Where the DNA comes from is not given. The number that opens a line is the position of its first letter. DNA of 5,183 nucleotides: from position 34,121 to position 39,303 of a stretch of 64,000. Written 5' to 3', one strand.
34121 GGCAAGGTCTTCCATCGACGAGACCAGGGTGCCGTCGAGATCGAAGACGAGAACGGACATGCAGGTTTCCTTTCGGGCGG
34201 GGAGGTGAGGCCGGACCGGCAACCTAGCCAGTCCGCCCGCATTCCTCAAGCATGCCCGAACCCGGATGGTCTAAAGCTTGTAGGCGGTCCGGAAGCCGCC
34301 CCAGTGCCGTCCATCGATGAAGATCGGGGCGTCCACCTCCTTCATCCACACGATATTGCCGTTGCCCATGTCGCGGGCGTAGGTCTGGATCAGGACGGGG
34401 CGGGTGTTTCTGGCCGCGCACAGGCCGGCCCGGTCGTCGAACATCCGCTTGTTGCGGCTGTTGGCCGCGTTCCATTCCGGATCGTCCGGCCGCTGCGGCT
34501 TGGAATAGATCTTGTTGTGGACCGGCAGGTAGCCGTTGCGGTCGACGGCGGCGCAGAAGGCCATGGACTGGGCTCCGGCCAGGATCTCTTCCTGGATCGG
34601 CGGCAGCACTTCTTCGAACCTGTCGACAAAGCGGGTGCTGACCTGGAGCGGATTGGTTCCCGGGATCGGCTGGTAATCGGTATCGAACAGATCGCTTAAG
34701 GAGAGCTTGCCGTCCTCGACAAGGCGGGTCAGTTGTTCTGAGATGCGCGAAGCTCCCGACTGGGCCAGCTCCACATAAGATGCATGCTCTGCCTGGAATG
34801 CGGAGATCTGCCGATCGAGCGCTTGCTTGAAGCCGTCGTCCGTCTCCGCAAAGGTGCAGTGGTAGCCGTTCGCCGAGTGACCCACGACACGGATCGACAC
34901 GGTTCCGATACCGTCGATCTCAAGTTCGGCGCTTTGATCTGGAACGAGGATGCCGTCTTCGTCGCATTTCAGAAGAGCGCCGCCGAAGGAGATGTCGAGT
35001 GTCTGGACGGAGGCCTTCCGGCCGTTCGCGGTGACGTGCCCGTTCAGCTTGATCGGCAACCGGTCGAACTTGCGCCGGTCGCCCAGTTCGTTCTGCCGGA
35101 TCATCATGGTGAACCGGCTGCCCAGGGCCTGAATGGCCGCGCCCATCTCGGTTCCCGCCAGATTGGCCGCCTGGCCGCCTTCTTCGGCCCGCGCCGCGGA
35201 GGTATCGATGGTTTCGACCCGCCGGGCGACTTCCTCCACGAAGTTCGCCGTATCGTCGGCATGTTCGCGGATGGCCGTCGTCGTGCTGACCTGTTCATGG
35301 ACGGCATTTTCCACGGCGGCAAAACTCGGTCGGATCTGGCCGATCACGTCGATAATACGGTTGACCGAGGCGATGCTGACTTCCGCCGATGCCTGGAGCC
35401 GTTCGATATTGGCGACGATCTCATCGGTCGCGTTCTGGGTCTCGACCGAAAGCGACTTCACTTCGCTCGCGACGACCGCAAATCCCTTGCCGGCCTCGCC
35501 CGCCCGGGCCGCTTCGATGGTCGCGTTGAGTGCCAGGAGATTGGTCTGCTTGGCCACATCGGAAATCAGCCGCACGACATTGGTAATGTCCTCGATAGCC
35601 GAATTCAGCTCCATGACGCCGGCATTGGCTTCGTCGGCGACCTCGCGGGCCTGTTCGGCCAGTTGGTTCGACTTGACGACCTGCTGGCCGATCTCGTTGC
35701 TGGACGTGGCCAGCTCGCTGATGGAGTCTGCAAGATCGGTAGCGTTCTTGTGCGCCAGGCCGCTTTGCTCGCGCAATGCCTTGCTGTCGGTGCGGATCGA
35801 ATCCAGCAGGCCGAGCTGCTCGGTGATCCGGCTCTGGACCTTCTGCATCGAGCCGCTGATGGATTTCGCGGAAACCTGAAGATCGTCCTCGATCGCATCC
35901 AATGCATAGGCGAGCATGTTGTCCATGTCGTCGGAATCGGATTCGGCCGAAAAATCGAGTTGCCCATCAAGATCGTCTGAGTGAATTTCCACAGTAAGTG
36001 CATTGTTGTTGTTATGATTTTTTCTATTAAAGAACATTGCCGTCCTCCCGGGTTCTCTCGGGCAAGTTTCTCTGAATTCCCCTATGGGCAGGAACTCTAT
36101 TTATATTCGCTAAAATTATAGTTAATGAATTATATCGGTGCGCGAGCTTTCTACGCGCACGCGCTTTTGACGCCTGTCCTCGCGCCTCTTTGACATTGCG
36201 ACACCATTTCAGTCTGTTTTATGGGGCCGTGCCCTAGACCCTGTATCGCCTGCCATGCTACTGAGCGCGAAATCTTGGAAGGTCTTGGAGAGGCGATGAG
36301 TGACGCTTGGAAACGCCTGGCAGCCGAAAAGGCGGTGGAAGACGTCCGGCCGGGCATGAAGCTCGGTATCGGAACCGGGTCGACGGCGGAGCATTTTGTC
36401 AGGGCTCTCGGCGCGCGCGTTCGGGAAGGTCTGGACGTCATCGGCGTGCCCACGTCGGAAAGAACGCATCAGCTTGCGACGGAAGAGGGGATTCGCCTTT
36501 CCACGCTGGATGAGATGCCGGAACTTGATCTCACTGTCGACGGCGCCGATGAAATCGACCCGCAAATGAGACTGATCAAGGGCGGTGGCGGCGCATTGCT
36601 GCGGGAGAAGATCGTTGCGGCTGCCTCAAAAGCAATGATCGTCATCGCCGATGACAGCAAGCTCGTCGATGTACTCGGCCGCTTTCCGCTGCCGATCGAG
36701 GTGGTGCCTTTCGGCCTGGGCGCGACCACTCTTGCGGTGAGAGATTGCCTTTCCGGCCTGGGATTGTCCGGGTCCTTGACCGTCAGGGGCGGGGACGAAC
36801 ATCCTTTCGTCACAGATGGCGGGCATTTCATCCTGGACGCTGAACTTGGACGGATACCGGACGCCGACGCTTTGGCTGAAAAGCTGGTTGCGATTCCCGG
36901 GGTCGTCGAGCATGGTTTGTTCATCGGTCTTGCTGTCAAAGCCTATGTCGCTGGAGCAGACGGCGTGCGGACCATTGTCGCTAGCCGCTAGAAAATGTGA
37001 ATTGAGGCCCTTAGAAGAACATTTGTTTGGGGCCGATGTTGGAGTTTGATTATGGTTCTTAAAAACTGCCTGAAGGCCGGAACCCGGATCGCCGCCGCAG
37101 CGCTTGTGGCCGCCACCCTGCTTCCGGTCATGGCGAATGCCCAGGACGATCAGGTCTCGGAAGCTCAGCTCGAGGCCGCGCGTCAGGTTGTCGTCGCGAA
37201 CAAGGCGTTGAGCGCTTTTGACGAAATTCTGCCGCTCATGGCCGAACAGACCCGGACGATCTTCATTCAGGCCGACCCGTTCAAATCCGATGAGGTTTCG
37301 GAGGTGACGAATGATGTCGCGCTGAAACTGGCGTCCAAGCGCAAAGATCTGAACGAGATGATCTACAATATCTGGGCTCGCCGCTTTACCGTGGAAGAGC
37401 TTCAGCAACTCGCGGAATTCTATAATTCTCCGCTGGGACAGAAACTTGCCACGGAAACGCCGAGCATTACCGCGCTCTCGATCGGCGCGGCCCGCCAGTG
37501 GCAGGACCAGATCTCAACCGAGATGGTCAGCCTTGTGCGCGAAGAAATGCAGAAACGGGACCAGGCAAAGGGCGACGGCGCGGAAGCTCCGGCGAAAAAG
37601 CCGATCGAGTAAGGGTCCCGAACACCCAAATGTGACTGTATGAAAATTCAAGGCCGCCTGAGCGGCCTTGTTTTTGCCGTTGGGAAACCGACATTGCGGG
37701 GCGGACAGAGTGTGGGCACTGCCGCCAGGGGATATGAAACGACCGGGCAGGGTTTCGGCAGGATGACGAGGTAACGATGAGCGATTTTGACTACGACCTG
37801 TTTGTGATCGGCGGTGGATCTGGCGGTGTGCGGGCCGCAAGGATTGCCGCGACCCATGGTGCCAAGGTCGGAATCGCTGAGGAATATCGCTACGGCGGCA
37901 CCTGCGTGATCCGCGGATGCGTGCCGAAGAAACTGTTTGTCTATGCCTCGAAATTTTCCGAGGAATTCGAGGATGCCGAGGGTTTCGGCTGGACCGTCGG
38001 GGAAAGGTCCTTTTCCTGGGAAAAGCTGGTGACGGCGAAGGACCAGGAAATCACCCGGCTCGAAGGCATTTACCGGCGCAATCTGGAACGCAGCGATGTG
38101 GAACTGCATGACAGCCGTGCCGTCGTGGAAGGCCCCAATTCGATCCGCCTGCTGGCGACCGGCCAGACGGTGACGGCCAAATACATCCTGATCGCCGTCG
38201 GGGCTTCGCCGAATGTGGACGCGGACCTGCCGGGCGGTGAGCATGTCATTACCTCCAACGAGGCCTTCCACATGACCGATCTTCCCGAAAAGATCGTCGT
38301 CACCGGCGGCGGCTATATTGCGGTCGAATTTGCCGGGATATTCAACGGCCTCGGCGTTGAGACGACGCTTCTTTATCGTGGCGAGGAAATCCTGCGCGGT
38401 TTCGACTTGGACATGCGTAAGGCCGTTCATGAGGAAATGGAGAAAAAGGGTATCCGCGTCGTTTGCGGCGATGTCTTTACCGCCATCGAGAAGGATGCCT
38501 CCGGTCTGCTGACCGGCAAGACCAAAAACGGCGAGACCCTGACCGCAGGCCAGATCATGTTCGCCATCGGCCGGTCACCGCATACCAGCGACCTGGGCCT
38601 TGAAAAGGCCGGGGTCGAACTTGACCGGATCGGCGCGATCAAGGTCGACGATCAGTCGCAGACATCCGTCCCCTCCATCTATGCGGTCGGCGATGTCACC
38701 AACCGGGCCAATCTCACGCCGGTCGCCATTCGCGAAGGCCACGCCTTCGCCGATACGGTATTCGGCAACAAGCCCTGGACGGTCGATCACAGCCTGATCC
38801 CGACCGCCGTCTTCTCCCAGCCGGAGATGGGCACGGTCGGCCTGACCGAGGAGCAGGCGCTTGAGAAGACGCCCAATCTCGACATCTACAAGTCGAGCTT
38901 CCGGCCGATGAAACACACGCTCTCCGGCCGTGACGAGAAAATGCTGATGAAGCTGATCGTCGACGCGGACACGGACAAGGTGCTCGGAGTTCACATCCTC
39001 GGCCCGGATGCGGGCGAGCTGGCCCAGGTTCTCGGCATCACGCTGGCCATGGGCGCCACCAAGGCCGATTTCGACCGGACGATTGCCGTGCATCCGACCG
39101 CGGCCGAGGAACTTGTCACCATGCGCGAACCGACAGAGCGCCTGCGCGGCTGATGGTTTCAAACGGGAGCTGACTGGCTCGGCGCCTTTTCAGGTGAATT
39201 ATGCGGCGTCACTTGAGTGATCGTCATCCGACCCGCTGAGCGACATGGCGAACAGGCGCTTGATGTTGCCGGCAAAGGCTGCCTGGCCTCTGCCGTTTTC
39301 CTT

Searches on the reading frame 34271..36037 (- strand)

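Call 15: search_protein_families(library=pfam, proteins=[window:34271-36037:-], max_evalue=0.0001)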
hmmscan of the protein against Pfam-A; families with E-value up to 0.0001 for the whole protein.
window:34271-36037:- (588 aa): 2 families
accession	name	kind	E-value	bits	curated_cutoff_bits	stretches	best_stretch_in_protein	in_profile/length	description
PF00015.26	MCPsignal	-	3.5e-29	102.3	34.6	1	122-284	6-168/172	Methyl-accepting chemotaxis protein (MCP) signalling domain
PF07238.19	PilZ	-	2.1e-09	38.1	22.5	1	320-411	1-100/102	PilZ domain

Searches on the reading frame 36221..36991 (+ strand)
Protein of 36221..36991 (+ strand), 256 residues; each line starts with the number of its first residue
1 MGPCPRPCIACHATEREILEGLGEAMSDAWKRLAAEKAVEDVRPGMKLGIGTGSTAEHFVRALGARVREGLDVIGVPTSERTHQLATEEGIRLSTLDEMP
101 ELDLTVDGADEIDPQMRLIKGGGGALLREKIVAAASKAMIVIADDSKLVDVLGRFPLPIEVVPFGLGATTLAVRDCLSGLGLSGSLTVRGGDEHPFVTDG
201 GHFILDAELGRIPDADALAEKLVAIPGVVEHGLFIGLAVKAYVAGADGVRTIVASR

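Call 15: search_protein_families(library=pfam, proteins=[window:36221-36991:+], max_evalue=0.0001)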
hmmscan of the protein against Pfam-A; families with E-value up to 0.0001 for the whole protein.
window:36221-36991:+ (256 aa): 2 families
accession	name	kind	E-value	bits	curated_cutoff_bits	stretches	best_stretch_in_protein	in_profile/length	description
PF06026.20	Rib_5-P_isom_A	-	5e-61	205.7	26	1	75-248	2-173/173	Ribose 5-phosphate isomerase A (phosphoriboisomerase A)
PF00455.28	DeoRC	-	8e-05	23.1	31.8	0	31-66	6-41/160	DeoR C terminal sensor domain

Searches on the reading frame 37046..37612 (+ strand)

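Call 15: search_protein_families(library=pfam, proteins=[window:37046-37612:+], max_evalue=0.0001)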
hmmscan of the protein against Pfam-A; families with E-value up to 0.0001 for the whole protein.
window:37046-37612:+ (188 aa): 1 family
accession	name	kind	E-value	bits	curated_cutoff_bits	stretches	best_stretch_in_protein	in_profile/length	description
PF09832.14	DUF2059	-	4.8e-18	65.4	23.6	1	101-158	2-59/60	Uncharacterized protein conserved in bacteria (DUF2059)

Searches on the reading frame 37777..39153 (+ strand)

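Call 15: search_protein_families(library=pfam, proteins=[window:37777-39153:+], max_evalue=0.0001)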
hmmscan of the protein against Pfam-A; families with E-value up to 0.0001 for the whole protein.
window:37777-39153:+ (458 aa): 6 families
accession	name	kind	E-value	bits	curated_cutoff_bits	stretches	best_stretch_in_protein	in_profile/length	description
PF07992.20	Pyr_redox_2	-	1.1e-66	225.6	26.1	1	6-321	1-291/291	Pyridine nucleotide-disulphide oxidoreductase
PF02852.28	Pyr_redox_dim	-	4.9e-35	120.5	25.3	1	341-449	1-109/110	Pyridine nucleotide-disulphide oxidoreductase, dimerisation domain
PF00070.33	Pyr_redox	-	2.5e-21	76.4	22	1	172-245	1-74/82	Pyridine nucleotide-disulphide oxidoreductase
PF13738.12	Pyr_redox_3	-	2.9e-12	46.9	30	1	10-305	2-305/305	Pyridine nucleotide-disulphide oxidoreductase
PF12831.13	FAD_oxidored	-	2.6e-05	24.1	27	1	7-45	1-40/416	FAD dependent oxidoreductase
PF03486.20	HI0933_like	-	7.5e-05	22.7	50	0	7-37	2-32/244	HI0933-like protein Rossmann domain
